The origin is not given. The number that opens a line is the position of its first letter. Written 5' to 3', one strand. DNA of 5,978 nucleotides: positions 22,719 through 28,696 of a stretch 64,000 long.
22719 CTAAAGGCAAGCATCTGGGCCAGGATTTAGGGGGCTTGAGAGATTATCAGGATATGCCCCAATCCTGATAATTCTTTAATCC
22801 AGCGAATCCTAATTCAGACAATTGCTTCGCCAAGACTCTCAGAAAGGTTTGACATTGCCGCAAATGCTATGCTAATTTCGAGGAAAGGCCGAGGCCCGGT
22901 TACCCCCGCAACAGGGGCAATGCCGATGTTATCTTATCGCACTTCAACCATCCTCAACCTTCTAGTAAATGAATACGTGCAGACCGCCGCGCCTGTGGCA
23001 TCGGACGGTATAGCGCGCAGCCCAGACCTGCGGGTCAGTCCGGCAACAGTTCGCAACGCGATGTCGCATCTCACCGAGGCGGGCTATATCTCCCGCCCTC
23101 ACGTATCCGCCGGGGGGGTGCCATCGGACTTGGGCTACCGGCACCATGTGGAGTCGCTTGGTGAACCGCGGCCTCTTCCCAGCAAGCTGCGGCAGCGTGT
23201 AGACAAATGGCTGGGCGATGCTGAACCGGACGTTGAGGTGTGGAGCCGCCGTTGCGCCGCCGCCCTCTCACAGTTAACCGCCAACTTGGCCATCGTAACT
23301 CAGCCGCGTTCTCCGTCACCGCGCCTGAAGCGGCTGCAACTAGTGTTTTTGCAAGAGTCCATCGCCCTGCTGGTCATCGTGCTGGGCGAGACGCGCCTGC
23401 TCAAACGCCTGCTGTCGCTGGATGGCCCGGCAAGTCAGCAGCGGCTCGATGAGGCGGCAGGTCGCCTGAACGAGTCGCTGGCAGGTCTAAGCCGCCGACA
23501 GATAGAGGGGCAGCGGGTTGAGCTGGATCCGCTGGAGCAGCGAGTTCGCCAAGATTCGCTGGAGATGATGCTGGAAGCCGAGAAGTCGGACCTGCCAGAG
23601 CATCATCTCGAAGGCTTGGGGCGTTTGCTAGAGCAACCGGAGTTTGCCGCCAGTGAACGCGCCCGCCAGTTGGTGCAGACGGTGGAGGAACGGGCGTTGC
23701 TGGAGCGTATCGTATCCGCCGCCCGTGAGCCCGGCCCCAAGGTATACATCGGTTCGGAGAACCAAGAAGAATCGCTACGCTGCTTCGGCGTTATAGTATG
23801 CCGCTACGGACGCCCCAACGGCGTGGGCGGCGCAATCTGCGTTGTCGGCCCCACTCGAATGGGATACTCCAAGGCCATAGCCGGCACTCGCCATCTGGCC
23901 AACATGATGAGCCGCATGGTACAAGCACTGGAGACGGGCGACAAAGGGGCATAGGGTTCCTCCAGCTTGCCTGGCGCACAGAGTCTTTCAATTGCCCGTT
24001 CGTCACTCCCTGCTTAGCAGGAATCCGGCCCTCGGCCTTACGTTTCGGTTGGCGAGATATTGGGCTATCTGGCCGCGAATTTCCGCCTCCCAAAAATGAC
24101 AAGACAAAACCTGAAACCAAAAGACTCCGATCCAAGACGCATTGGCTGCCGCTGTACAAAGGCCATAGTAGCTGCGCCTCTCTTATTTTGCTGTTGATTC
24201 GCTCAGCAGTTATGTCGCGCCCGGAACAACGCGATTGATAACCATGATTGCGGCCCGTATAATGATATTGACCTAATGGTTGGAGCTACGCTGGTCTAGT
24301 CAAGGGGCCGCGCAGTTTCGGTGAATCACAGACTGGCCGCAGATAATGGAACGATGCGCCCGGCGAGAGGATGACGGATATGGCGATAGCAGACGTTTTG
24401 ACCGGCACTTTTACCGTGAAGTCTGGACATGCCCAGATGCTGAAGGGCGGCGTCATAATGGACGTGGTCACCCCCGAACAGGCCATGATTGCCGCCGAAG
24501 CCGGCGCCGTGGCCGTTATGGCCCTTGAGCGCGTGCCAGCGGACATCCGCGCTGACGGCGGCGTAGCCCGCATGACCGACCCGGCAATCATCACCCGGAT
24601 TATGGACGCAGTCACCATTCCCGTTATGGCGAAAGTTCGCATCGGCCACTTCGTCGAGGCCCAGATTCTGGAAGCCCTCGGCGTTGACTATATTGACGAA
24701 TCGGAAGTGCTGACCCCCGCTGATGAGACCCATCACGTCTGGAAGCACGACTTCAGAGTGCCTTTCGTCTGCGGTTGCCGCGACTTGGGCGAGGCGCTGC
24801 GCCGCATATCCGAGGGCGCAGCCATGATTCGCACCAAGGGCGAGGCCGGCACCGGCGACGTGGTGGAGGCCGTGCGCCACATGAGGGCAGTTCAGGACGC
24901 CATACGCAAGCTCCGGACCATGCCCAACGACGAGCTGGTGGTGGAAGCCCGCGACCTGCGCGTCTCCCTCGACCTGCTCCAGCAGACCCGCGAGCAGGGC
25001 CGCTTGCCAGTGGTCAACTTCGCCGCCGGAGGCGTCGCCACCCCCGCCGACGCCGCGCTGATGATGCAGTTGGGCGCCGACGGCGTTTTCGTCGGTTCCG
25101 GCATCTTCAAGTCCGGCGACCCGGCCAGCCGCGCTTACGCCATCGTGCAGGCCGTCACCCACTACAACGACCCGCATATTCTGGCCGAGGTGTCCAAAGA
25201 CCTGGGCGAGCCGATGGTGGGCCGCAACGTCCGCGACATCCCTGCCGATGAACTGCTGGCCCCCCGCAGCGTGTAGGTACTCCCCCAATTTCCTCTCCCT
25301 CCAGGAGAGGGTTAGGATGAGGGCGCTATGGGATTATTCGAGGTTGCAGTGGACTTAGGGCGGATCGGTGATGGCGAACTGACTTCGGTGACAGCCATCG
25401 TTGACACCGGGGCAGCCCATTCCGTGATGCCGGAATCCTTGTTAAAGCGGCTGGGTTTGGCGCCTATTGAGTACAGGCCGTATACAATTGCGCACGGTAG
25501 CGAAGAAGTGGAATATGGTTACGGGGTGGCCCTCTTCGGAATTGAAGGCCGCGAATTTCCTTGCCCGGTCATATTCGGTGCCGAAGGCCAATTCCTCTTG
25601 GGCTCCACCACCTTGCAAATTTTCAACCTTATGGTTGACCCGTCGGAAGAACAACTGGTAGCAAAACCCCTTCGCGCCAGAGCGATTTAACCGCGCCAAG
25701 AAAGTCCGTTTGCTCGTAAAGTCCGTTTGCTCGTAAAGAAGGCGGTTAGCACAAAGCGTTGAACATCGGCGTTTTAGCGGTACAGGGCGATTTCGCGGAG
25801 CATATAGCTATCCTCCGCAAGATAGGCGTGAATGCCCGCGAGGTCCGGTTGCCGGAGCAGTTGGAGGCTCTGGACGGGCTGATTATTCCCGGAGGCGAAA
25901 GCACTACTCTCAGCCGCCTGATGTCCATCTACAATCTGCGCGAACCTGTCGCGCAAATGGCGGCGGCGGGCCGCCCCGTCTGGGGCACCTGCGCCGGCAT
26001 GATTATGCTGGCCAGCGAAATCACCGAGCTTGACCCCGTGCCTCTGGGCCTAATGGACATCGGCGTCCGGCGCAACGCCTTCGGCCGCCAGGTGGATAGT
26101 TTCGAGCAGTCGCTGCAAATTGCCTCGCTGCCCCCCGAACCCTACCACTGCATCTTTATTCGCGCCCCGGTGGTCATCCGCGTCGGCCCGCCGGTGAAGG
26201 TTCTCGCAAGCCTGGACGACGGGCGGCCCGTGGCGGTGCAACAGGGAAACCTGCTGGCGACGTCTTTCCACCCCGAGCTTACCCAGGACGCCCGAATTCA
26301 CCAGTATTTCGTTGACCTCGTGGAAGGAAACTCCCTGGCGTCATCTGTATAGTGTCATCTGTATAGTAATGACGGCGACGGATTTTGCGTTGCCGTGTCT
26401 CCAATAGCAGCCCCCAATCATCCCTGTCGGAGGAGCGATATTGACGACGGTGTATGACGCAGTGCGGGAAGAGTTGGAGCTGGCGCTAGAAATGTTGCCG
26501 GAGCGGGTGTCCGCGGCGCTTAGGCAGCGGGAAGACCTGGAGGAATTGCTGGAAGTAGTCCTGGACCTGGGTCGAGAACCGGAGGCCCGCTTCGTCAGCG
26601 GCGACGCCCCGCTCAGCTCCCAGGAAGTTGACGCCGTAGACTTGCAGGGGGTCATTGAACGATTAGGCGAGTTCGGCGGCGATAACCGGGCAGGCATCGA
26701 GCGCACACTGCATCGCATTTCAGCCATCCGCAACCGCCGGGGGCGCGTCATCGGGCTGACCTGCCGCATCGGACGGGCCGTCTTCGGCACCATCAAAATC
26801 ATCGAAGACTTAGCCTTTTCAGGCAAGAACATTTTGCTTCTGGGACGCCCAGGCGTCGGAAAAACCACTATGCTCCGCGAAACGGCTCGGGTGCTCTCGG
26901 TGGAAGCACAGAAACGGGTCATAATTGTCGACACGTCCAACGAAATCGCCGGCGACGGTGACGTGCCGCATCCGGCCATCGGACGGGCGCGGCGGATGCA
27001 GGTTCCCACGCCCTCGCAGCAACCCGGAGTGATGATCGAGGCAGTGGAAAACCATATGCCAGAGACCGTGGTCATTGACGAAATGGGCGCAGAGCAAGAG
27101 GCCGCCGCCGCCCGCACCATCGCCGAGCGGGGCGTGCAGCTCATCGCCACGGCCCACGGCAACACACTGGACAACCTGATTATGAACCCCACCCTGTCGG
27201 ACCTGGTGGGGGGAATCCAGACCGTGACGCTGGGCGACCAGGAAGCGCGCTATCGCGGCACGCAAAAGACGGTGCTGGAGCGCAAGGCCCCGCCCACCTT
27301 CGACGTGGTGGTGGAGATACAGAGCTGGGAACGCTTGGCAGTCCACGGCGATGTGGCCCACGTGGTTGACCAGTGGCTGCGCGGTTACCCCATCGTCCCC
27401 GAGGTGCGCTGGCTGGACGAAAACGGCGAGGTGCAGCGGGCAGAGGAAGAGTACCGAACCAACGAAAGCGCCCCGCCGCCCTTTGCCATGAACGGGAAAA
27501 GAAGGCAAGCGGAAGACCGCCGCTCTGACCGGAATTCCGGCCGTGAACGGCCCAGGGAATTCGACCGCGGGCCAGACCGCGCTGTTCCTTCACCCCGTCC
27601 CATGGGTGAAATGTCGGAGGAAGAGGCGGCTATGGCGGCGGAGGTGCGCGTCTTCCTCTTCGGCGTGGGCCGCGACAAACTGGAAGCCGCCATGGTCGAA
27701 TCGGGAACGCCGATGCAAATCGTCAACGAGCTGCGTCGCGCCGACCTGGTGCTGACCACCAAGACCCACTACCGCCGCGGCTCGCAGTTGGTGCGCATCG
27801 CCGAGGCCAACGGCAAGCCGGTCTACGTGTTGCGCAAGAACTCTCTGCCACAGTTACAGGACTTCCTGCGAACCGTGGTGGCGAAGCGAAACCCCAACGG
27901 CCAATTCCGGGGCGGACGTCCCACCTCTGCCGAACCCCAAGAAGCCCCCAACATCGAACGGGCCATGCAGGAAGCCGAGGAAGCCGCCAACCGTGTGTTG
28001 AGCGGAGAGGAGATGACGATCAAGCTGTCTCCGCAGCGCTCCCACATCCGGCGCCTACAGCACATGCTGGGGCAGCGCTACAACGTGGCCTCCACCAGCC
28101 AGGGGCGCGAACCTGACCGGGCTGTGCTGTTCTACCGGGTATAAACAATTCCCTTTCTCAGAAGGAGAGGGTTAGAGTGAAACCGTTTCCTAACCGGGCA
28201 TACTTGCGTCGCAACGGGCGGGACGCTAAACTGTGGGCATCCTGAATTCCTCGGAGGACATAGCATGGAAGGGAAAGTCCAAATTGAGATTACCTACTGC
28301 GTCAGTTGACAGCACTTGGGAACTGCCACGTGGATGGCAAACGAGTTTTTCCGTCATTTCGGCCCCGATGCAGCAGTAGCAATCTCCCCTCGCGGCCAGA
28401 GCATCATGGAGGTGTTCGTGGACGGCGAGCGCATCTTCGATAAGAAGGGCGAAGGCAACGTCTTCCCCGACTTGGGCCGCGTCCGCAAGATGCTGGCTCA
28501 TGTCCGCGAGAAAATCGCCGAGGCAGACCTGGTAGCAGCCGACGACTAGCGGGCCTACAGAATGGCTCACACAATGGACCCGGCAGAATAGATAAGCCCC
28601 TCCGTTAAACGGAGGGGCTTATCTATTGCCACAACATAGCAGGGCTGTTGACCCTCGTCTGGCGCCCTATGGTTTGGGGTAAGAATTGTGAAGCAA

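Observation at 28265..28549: Unannotated selenoprotein: Rdx (SelW-like) gene with a C-V-S-U redox motif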

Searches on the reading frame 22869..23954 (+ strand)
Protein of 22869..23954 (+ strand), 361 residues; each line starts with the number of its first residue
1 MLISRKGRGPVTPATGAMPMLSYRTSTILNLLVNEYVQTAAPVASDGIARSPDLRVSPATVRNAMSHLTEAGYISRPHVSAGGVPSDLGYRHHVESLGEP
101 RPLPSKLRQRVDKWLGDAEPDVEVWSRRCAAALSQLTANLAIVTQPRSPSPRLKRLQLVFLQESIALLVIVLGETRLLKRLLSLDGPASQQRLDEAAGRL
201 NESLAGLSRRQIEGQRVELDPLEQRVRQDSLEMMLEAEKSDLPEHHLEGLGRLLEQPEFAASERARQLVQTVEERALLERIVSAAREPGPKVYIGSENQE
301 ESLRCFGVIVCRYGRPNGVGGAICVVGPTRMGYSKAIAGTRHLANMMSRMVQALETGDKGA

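Call 58: search_protein_families(library=pfam, proteins=[window:22869-23954:+], max_evalue=0.00001)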
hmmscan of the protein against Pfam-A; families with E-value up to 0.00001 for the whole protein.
window:22869-23954:+ (361 aa): 1 family
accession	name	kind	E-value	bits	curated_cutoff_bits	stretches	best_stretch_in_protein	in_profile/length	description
PF01628.27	HrcA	-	1.6e-38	133.3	22.2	1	127-337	5-215/215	HrcA protein C terminal domain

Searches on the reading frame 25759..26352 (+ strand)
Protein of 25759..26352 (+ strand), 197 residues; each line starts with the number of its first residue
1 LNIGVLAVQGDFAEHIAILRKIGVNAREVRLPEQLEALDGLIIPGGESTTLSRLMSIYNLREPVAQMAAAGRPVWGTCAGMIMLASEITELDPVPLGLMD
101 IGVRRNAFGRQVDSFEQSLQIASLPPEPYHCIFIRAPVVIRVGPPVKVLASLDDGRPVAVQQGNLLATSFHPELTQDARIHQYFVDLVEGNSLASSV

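Call 58: search_protein_families(library=pfam, proteins=[window:25759-26352:+], max_evalue=0.00001)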
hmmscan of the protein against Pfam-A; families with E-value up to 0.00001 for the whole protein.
window:25759-26352:+ (197 aa): 2 families
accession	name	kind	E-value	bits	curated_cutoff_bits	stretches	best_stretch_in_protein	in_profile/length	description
PF01174.25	SNO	-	5.5e-62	209.4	27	1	5-188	1-186/188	SNO glutamine amidotransferase family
PF07685.20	GATase_3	-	5.5e-09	36.4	27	1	16-92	16-96/196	CobB/CobQ-like glutamine amidotransferase domain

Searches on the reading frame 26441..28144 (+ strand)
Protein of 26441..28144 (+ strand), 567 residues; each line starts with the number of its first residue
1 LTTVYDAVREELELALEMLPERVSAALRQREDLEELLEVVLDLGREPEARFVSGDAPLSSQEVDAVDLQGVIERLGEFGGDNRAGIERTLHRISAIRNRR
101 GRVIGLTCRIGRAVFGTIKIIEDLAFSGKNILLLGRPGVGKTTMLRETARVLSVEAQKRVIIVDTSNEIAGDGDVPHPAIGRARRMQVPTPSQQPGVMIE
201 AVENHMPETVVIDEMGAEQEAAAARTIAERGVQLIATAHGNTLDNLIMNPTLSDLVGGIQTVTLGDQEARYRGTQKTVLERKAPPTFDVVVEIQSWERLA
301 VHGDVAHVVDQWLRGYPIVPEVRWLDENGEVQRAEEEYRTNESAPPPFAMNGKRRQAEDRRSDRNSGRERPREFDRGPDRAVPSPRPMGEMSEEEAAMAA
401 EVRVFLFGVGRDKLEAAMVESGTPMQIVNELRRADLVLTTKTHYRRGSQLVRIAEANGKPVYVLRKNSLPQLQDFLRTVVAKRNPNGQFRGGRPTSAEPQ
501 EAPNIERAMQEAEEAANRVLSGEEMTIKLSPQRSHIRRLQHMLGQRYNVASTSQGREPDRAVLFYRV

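Call 58: search_protein_families(library=pfam, proteins=[window:26441-28144:+], max_evalue=0.00001)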
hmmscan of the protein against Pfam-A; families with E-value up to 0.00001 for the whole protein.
window:26441-28144:+ (567 aa): 3 families
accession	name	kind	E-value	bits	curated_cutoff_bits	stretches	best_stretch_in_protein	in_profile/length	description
PF25516.1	PTPase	-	1.9e-22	79.3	27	1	402-479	1-78/79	Phosphotyrosine protein phosphatase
PF19568.5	Spore_III_AA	-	2.3e-10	40.5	27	1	129-256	145-275/306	Sporulation stage III, protein AA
PF01424.28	R3H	-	6.1e-09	36.2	26.8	1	512-565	7-59/60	R3H domain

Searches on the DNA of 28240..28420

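Call 25: search_rna_families(source=window, start=28240, end=28420, threshold=evalue, max_evalue=10)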
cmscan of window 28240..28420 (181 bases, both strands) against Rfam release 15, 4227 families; matches with E-value up to 10: 0.
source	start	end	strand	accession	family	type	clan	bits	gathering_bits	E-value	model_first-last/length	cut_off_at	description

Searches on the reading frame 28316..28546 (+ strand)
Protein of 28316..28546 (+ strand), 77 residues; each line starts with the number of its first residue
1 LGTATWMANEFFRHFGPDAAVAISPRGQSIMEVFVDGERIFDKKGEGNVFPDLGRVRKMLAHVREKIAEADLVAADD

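Call 4: search_protein_families(library=pfam, proteins=[window:28316-28546:+], max_evalue=1)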
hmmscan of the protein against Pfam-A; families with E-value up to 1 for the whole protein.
seq(77 aa): 2 families
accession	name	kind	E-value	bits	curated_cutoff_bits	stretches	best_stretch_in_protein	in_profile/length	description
PF10262.15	Rdx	-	2.1e-06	28.3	22.6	1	2-56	14-68/74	Rdx family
PF12513.15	SUV3_C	-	0.087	13.1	27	0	48-69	23-44/48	ATP-dependent RNA helicase SUV3 C-terminal domain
